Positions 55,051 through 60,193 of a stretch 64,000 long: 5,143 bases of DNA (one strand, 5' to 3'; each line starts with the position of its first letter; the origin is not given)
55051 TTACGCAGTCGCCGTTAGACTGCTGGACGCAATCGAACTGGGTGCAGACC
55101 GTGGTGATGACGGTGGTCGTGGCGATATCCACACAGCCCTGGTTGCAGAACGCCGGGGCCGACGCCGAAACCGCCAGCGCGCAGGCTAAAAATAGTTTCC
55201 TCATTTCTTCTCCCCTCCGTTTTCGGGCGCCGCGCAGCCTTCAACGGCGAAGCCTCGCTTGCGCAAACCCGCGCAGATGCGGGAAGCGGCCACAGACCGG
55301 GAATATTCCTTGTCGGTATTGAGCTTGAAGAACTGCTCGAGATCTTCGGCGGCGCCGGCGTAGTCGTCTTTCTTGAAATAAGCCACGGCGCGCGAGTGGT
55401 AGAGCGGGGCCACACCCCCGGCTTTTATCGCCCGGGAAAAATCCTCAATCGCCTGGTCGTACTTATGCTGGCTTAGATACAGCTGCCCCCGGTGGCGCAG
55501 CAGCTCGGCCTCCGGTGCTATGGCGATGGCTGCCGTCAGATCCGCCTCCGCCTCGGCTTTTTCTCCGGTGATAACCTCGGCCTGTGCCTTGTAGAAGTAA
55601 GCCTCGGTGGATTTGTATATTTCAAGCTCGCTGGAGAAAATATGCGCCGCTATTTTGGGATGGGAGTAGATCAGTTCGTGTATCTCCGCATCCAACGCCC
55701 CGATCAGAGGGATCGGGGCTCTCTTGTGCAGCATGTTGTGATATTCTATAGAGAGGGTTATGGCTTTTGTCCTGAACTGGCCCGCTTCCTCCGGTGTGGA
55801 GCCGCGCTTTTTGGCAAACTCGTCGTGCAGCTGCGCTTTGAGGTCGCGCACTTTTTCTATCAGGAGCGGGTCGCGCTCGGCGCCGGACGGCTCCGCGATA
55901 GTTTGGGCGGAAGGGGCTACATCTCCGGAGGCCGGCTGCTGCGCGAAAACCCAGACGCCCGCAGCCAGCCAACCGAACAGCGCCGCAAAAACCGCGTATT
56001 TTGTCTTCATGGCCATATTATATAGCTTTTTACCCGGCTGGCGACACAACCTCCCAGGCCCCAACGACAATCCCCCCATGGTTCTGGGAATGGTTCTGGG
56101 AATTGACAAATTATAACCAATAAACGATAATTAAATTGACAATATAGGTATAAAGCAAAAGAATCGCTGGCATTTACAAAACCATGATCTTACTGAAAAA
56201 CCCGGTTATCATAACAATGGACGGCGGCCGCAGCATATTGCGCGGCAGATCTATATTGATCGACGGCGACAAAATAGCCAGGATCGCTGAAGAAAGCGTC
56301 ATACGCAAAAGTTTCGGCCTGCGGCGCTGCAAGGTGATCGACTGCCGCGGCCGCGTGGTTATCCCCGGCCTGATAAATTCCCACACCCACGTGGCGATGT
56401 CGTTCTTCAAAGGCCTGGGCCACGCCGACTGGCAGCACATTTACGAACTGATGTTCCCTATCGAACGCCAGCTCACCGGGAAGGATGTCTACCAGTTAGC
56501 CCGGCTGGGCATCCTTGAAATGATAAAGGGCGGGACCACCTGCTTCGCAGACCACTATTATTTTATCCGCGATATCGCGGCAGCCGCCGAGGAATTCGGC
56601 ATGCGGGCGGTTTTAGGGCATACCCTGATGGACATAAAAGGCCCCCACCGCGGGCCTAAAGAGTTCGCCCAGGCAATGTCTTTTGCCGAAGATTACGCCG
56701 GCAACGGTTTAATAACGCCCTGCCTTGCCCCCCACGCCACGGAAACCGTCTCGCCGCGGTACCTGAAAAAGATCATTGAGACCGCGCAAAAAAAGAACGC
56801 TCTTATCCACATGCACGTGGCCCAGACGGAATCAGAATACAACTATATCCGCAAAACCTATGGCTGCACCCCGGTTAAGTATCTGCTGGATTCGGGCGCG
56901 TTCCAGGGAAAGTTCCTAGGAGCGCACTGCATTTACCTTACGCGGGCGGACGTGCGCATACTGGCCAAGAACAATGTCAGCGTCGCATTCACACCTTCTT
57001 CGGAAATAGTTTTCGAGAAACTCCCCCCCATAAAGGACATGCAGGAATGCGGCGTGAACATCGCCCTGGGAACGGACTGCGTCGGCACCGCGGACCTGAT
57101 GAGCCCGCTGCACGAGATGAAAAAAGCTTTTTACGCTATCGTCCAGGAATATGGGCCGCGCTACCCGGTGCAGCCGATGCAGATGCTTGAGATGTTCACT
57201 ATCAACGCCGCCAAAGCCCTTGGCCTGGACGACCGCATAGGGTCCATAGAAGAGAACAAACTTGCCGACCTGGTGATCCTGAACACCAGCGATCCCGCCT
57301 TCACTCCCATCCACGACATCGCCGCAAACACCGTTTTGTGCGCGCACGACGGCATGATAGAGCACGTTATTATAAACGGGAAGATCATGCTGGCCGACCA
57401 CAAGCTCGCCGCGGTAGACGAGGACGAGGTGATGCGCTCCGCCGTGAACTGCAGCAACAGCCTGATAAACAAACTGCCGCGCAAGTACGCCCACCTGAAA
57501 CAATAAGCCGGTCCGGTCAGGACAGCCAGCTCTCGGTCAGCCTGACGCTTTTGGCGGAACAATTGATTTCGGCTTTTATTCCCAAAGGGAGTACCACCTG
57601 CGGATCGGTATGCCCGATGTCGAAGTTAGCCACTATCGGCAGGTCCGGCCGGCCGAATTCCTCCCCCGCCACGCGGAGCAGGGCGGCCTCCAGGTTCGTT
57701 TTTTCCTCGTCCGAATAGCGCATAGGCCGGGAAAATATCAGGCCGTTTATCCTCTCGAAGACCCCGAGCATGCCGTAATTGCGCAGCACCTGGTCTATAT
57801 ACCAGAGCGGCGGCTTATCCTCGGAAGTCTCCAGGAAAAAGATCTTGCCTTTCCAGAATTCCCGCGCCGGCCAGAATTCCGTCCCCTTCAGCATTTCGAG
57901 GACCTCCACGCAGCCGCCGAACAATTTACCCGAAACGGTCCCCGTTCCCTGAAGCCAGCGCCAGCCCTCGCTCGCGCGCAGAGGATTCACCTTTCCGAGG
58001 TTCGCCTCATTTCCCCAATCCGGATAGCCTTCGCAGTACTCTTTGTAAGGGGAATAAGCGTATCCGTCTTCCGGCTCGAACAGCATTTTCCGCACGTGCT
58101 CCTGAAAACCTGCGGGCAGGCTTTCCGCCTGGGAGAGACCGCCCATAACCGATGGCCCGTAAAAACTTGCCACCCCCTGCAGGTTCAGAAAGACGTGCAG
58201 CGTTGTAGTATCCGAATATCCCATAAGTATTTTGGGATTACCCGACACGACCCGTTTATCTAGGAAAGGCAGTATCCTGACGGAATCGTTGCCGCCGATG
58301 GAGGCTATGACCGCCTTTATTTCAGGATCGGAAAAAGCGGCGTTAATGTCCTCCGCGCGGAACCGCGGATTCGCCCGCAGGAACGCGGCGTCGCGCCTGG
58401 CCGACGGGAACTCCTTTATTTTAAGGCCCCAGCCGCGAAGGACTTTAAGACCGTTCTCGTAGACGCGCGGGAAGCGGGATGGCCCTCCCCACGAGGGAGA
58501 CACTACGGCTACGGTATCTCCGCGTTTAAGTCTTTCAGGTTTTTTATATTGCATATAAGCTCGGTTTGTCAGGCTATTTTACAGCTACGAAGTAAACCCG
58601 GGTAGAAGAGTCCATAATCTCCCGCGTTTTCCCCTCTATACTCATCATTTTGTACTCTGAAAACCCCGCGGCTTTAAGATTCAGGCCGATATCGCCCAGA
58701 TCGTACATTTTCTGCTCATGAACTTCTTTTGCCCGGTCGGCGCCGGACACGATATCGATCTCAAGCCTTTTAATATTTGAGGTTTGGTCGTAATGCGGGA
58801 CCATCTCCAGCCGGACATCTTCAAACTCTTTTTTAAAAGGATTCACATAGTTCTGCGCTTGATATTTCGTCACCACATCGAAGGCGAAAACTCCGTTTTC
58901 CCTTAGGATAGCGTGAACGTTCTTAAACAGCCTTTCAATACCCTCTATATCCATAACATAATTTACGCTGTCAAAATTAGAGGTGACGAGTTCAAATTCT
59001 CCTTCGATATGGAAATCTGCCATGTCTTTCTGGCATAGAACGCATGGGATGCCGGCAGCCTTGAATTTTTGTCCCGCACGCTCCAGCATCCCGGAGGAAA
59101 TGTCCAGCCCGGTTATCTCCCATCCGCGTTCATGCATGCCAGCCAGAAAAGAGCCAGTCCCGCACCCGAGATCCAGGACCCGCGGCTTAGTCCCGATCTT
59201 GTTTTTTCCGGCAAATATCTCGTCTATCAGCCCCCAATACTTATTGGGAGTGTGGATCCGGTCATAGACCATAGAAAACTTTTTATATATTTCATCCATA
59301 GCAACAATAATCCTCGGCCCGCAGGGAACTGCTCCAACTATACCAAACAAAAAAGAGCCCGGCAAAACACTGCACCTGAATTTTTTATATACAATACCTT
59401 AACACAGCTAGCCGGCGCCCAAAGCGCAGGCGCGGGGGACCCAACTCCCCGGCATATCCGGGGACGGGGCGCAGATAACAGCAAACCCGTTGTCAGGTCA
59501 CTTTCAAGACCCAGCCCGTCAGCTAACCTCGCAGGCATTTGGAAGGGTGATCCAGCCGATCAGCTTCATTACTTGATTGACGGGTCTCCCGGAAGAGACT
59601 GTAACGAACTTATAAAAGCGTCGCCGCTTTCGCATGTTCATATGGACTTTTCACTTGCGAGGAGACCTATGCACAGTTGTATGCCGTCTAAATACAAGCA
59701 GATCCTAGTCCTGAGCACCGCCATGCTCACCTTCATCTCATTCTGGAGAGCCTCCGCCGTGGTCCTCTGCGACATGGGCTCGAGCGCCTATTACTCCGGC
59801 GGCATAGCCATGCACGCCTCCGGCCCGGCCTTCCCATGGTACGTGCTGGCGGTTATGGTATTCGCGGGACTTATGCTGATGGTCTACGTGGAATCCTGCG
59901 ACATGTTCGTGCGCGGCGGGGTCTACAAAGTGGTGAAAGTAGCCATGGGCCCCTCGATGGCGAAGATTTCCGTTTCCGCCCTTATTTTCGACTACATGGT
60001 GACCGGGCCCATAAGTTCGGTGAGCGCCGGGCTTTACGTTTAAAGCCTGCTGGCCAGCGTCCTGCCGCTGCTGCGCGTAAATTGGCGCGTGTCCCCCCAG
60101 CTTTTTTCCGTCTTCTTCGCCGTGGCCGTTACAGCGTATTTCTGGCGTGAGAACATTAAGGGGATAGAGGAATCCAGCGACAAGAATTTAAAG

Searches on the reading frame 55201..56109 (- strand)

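Call 21: search_protein_families(library=pfam, proteins=[window:55201-56109:-], max_evalue=0.001)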
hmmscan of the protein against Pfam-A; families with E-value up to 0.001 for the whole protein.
window:55201-56109:- (302 aa): 6 families
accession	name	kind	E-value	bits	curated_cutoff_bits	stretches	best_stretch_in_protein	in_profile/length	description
PF07719.23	TPR_2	-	6.3e-14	51.3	27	1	201-229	1-29/34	Tetratricopeptide repeat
PF00515.34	TPR_1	-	1.6e-12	47.1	27.8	1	201-229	1-29/34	Tetratricopeptide repeat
PF13181.12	TPR_8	-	1.6e-08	34.5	25.7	0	234-265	1-32/34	Tetratricopeptide repeat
PF13371.12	TPR_9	-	5.5e-08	33.2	35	0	236-273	31-68/73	Tetratricopeptide repeat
PF13432.12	TPR_16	-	1.9e-07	31.9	32.7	1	207-257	3-54/65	Tetratricopeptide repeat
PF13428.12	TPR_14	-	8.6e-05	23.3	23.5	0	202-231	2-31/44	Tetratricopeptide repeat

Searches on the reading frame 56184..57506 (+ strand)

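Call 21: search_protein_families(library=pfam, proteins=[window:56184-57506:+], max_evalue=0.001)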
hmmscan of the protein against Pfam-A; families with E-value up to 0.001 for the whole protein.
window:56184-57506:+ (440 aa): 2 families
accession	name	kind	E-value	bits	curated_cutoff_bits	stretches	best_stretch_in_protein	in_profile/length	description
PF01979.26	Amidohydro_1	-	3.5e-61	207.8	25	1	58-402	1-345/345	Amidohydrolase family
PF07969.17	Amidohydro_3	-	3.7e-26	93.1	29.7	2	178-401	244-470/472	Amidohydrolase family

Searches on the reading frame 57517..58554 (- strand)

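Call 21: search_protein_families(library=pfam, proteins=[window:57517-58554:-], max_evalue=0.001)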
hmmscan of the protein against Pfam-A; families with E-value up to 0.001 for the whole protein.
window:57517-58554:- (345 aa): 2 families
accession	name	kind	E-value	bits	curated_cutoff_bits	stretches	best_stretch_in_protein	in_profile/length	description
PF02016.21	Peptidase_S66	-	5.5e-31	107.7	25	1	15-133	1-121/121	LD-carboxypeptidase N-terminal domain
PF17676.7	Peptidase_S66C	-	4.5e-28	98.7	23.7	1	208-330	1-120/120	LD-carboxypeptidase C-terminal domain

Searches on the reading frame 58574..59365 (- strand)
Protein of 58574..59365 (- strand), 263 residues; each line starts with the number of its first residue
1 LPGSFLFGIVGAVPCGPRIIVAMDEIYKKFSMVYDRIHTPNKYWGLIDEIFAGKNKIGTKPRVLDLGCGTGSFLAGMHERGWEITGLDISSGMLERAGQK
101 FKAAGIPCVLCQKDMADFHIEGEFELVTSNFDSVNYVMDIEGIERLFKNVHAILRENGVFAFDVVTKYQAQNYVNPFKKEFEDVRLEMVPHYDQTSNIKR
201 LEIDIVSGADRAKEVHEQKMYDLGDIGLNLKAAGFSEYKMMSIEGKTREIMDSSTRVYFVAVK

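Call 21: search_protein_families(library=pfam, proteins=[window:58574-59365:-], max_evalue=0.001)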
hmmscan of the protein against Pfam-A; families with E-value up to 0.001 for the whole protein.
window:58574-59365:- (263 aa): 9 families
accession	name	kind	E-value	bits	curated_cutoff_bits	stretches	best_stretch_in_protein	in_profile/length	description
PF13649.12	Methyltransf_25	-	4.9e-19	69.2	27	1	63-158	1-97/97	Methyltransferase domain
PF08241.18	Methyltransf_11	-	2.5e-14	54.1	21.2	1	64-162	1-95/95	Methyltransferase domain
PF08242.18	Methyltransf_12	-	4.2e-13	50.3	30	1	64-160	1-98/98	Methyltransferase domain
PF13489.12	Methyltransf_23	-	5e-13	49.5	27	1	57-186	20-134/164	Methyltransferase domain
PF13847.12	Methyltransf_31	-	2.2e-12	47.3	27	1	62-182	6-127/145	Methyltransferase domain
PF01728.25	FtsJ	-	5.8e-07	30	24.1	1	59-187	21-162/181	FtsJ-like methyltransferase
PF02353.26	CMAS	-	1.5e-06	28.2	27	1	60-175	63-177/273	Mycolic acid cyclopropane synthetase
PF05175.20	MTS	-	1.6e-06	28.3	23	1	60-185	32-158/170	Methyltransferase small domain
PF01209.24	Ubie_methyltran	-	0.00015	21.7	20.1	1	59-161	49-150/233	ubiE/COQ5 methyltransferase family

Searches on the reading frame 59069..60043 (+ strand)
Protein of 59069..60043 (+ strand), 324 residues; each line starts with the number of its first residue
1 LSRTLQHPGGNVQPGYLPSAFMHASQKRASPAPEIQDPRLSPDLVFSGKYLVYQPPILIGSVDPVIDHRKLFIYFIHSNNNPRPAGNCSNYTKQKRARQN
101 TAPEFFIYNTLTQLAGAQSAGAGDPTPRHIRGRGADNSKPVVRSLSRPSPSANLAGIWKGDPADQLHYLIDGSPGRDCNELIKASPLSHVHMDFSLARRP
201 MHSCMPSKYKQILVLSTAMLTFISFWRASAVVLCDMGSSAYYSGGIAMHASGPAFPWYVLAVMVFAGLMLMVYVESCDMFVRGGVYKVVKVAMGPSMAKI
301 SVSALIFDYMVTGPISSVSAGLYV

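Call 21: search_protein_families(library=pfam, proteins=[window:59069-60043:+], max_evalue=0.001)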
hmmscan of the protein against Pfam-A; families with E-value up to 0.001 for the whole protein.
window:59069-60043:+ (324 aa): 1 family
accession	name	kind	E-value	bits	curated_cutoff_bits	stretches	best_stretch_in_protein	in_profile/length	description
PF13520.12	AA_permease_2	-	3.8e-09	36.4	27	1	223-323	1-102/427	Amino acid permease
